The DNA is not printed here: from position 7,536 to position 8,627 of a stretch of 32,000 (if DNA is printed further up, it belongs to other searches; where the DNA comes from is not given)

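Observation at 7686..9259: Translationally coupled pair of stand-alone flavodiiron-core-like MBL proteins, one ligand-complete, one degenerate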

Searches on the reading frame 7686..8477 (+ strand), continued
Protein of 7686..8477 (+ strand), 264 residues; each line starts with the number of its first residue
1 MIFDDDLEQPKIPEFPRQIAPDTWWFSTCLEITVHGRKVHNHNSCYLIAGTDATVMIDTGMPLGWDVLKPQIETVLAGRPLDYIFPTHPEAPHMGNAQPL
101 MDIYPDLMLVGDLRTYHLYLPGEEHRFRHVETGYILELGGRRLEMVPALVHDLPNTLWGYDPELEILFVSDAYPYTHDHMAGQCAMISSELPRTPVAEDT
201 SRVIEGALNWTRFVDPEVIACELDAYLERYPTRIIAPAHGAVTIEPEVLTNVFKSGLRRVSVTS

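Call 63: search_solved_structures(query=A1, max_evalue=0.001, show_alignments=2)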
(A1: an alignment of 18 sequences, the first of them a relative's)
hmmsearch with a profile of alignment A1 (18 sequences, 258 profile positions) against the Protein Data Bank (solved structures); distinct sequences matched with E-value up to 0.001: 18.
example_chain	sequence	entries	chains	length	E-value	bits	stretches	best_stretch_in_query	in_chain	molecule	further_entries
2ohh_A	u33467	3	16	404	7.3e-19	71.3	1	10-245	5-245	Type A flavoprotein fprA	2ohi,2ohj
1ycf_A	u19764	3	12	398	1.5e-17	67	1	10-236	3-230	Nitric oxide reductase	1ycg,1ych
6frm_A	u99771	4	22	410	8.8e-16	61.3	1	12-244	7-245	Coenzyme F420H2 oxidase (FprA) | F420H2 oxidase (FprA)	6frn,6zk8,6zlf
7r2p_A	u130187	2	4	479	6.2e-15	58.5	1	38-245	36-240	Anaerobic nitric oxide reductase flavorubredoxin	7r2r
7r0f_A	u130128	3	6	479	6.3e-15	58.5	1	38-245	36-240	Anaerobic nitric oxide reductase flavorubredoxin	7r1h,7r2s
6etb_A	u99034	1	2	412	7.7e-15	58.2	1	38-245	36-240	Anaerobic nitric oxide reductase flavorubredoxin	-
7r1j_A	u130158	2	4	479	1.1e-14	57.6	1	38-245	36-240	Anaerobic nitric oxide reductase flavorubredoxin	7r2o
4d02_A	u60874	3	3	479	1.1e-14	57.6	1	38-245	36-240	ANAEROBIC NITRIC OXIDE REDUCTASE FLAVORUBREDOXIN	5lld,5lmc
1e5d_A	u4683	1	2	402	8.2e-09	38.4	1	38-167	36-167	RUBREDOXIN:OXYGEN OXIDOREDUCTASE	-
6h0d_A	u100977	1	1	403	6.6e-06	28.9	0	39-163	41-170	Putative diflavin flavoprotein A 3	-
6h0c_A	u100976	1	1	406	6.8e-06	28.9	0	39-163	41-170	Putative diflavin flavoprotein A 3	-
4fek_A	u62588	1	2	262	1.3e-05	27.9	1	37-163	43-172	Putative diflavin flavoprotein A 5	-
6qrq_B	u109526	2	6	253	1.5e-05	27.7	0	37-165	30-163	Oxygen-binding diiron protein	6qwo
2q9u_A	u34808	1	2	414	0.00024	23.8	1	11-170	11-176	A-type flavoprotein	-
9vcb_A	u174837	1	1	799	0.00044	22.9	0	71-108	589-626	DNA internalization-related competence protein ComEC/Rec2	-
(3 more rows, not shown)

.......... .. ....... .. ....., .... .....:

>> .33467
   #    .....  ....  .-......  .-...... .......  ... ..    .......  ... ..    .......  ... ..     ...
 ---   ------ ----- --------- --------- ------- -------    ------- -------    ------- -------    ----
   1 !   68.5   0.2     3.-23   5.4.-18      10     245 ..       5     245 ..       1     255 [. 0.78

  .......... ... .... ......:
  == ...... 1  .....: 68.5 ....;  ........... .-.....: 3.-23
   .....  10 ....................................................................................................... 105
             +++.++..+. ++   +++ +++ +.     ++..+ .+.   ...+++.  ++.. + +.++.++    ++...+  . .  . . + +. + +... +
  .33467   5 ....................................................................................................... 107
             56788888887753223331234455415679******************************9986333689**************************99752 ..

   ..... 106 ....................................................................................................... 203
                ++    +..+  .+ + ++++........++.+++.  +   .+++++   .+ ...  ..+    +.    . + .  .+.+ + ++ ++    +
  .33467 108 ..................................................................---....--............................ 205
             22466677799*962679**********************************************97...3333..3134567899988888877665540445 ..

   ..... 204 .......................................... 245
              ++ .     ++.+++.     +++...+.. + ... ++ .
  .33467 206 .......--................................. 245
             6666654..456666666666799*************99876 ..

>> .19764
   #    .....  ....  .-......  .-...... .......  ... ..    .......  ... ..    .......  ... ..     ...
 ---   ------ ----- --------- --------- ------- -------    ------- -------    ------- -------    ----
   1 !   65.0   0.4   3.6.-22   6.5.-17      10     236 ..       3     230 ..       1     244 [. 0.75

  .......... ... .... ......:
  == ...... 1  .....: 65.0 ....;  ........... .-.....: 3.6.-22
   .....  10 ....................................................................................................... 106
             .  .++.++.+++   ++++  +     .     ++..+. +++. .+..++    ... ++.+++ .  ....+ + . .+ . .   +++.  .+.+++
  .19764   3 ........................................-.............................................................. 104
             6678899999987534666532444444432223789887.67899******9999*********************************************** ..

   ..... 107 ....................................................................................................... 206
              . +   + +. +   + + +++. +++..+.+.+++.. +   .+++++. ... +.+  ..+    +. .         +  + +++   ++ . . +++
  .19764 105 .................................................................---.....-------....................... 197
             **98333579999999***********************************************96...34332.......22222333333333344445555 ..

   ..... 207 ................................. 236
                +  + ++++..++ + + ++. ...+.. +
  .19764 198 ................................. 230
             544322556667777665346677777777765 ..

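Call 76: search_protein_families(library=ncbifam, proteins=[L007:4317-5129:+, L061:7330-8025:+, L040:8539-9219:+, L040:10824-11795:+, L070:13300-13977:+, L046:11298-12455:+, L061:5951-7156:-, L061:5572-5931:-, L040:12024-12902:+, L070:9661-10461:+], max_evalue=0.00001)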
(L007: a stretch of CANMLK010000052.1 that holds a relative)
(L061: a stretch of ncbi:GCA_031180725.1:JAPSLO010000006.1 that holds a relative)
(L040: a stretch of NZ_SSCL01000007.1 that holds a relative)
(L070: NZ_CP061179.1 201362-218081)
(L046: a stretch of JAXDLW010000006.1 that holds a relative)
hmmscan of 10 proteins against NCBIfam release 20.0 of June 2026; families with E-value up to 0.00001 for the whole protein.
L007:4317-5129:+ (271 aa): 2 families
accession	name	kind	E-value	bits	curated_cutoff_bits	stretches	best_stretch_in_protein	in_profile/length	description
TIGR02990.1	ectoine_eutA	equivalog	4.5e-26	91.8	318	1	34-251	8-226/239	ectoine utilization protein EutA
NF052327.1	arylmal_decarb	equivalog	3e-18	66.3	225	1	36-254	3-222/231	arylmalonate decarboxylase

L061:7330-8025:+ (232 aa): 2 families
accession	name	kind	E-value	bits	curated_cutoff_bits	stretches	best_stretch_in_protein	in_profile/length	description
TIGR02990.1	ectoine_eutA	equivalog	5.9e-25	88.1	318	1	60-222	66-227/239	ectoine utilization protein EutA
NF052327.1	arylmal_decarb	equivalog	8.2e-21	74.7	225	1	5-222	3-220/231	arylmalonate decarboxylase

L040:8539-9219:+ (227 aa): 3 families
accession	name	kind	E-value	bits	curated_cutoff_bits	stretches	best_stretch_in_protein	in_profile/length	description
NF050097.1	BiurAmidohydBiuH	equivalog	1.2e-30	106.7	370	1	16-204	13-203/221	biuret amidohydrolase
TIGR03614.1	RutB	equivalog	3.1e-26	92.4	377.95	1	17-200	11-200/226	pyrimidine utilization protein B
NF008517.0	PRK11440.1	equivalog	3.8e-18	66.1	195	1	17-205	4-174/188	hydrolase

L040:10824-11795:+ (324 aa): 6 families
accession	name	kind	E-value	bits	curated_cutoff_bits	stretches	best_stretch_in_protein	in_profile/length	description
TIGR03212.1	uraD_N-term-dom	equivalog_domain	5.7e-93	311.2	424.6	1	18-311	2-296/297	allantoinase PuuE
TIGR03006.1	pepcterm_polyde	equivalog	4e-14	52.4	276.2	1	95-200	37-146/272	XrtA system polysaccharide deacetylase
TIGR02764.1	spore_ybaN_pdaB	equivalog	4.5e-11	42.9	237.4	1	96-170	23-97/191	polysaccharide deacetylase family sporulation protein PdaB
TIGR02873.1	spore_ylxY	hypoth_equivalog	1.1e-07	31.4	391.5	1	96-175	102-180/268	probable sporulation protein, polysaccharide deacetylase family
TIGR04243.1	nodulat_NodB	equivalog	2.5e-07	30.4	240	1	98-172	21-95/197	chitooligosaccharide deacetylase NodB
NF045821.1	PgAcgDacpgdA1_Bac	equivalog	6.1e-06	25.3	400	1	98-171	107-180/282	peptidoglycan-N-acetylglucosamine deacetylase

L070:13300-13977:+ (226 aa): 3 families
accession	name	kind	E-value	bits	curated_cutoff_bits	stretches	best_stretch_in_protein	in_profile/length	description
TIGR03614.1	RutB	equivalog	1.9e-20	73.5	377.95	1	27-223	10-217/226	pyrimidine utilization protein B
NF008517.0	PRK11440.1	equivalog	1e-17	64.7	195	1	27-221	3-184/188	hydrolase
NF050097.1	BiurAmidohydBiuH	equivalog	2e-13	50.3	370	1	24-210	9-203/221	biuret amidohydrolase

L046:11298-12455:+ (386 aa): 0 families

L061:5951-7156:- (402 aa): 0 families

L061:5572-5931:- (120 aa): 4 families
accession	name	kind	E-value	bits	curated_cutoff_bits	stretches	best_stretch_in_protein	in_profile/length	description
TIGR02378.1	nirD_assim_sml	equivalog_domain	9.3e-11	41.8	74.65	0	4-52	4-54/105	nitrite reductase small subunit NirD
NF007422.0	PRK09965.1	equivalog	3e-08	33.6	113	0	72-120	52-100/106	bifunctional 3-phenylpropionate/cinnamic acid dioxygenase ferredoxin subunit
NF042948.2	3PPDioc_HcaC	equivalog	1.3e-07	31.9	150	0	3-61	4-64/105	3-phenylpropionate/cinnamic acid dioxygenase ferredoxin subunit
NF041683.1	ant_diox_AndAb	equivalog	2.8e-06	27.5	150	0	5-53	5-53/100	anthranilate 1,2-dioxygenase ferredoxin subunit AndAb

L040:12024-12902:+ (293 aa): 4 families
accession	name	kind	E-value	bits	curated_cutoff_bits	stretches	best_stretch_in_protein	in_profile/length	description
NF007849.0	PRK10558.1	equivalog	1.5e-18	67.1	393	1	65-273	21-236/256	2-dehydro-3-deoxyglucarate aldolase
TIGR03239.1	GarL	equivalog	7.8e-18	64.9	406.75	1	64-273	13-229/249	2-dehydro-3-deoxyglucarate aldolase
TIGR02311.1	HpaI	equivalog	3.2e-17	62.8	368.8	1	63-274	12-231/249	4-hydroxy-2-oxoheptanedioate aldolase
NF007521.0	PRK10128.1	equivalog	2.3e-08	33.9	441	1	65-273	20-236/267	2-keto-3-deoxy-L-rhamnonate aldolase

L070:9661-10461:+ (267 aa): 4 families
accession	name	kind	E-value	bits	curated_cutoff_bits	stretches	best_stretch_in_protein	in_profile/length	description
TIGR02311.1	HpaI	equivalog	9.3e-35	120.2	368.8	1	9-252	3-244/249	4-hydroxy-2-oxoheptanedioate aldolase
NF007849.0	PRK10558.1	equivalog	1.3e-34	119.8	393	1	7-250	8-247/256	2-dehydro-3-deoxyglucarate aldolase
TIGR03239.1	GarL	equivalog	2.6e-34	118.9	406.75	1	8-250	2-240/249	2-dehydro-3-deoxyglucarate aldolase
NF007521.0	PRK10128.1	equivalog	1.4e-26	93.6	441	1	7-216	7-215/267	2-keto-3-deoxy-L-rhamnonate aldolase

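Call 84: fold_search(model_id=the predicted structure, library=pdb)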
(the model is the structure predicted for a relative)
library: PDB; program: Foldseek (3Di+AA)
matches with E <= 10: 1200; with E <= 0.001: 579
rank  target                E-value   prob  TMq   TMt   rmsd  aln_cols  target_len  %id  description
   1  7r0f_A                8.4e-13  1.00  0.36  0.49   4.2       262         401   18  Crystal structure of a flavodiiron protein D52K mutant in the oxidized state from Escherichia coli (released 2023-02-15)
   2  4d02                  1.0e-12  1.00  0.36  0.48   4.1       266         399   18  The crystallographic structure of Flavorubredoxin from Escherichia coli (released 2014-09-03)
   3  1e5d_A                1.3e-12  1.00  0.37  0.50   4.0       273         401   18  RUBREDOXIN OXYGEN:OXIDOREDUCTASE (ROO) FROM ANAEROBE DESULFOVIBRIO GIGAS (released 2000-11-17)
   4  5lld                  1.5e-12  1.00  0.37  0.50   4.0       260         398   18  Flavodiiron core of Escherichia coli flavorubredoxin in the reduced form. (released 2016-10-19)
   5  2ohh_A                1.5e-12  1.00  0.34  0.46   4.7       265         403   20  Crystal Structure of coenzyme F420H2 oxidase (FprA), a diiron flavoprotein, active oxidized state (released 2007-05-22)
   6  6etb_A                1.6e-12  1.00  0.37  0.49  15.2       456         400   13  Aerobic S262Y mutation of E. coli FLRD core (released 2018-11-07)
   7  1ycf_A                3.0e-12  1.00  0.37  0.50   3.8       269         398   17  Oxidized (di-ferric) FprA from Moorella thermoacetica (released 2005-04-19)
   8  7r2o_A                3.6e-12  1.00  0.34  0.46  15.4       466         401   13  Crystal structure of a flavodiiron protein S262Y mutant in the oxidized state from Escherichia coli (released 2023-02-15)
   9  6frn_C                3.8e-12  1.00  0.33  0.43   5.2       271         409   19  Structure of F420H2 oxidase (FprA) co-crystallized with 10mM Tb-Xo4 and calcium chloride (released 2018-10-03)
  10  7r1h_A                6.3e-12  1.00  0.36  0.49   4.0       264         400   17  Crystal structure of a flavodiiron protein D52K mutant in the reduced state from Escherichia coli (released 2023-02-15)
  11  6frm_C                7.4e-12  1.00  0.35  0.47   4.3       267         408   19  Crystal Structure of coenzyme F420H2 oxidase (FprA) co-crystallized with 10 mM Tb-Xo4 (released 2018-10-31)
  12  6frm_A                7.8e-12  1.00  0.34  0.46   4.3       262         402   19  Crystal Structure of coenzyme F420H2 oxidase (FprA) co-crystallized with 10 mM Tb-Xo4 (released 2018-10-31)
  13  7r2p_A                9.3e-12  1.00  0.36  0.49   4.1       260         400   18  Crystal structure of a flavodiiron protein D52K/S262Y mutant in the oxidized state from Escherichia coli (released 2023-02-15)
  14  6zk8_A                1.1e-11  1.00  0.33  0.43   5.0       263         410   19  Native crystal structure of anaerobic F420H2-Oxidase from Methanothermococcus thermolithotrophicus at 1.8A resolution (released 2020-11-25)
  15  6frn_A                1.6e-11  1.00  0.33  0.44   4.9       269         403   19  Structure of F420H2 oxidase (FprA) co-crystallized with 10mM Tb-Xo4 and calcium chloride (released 2018-10-03)
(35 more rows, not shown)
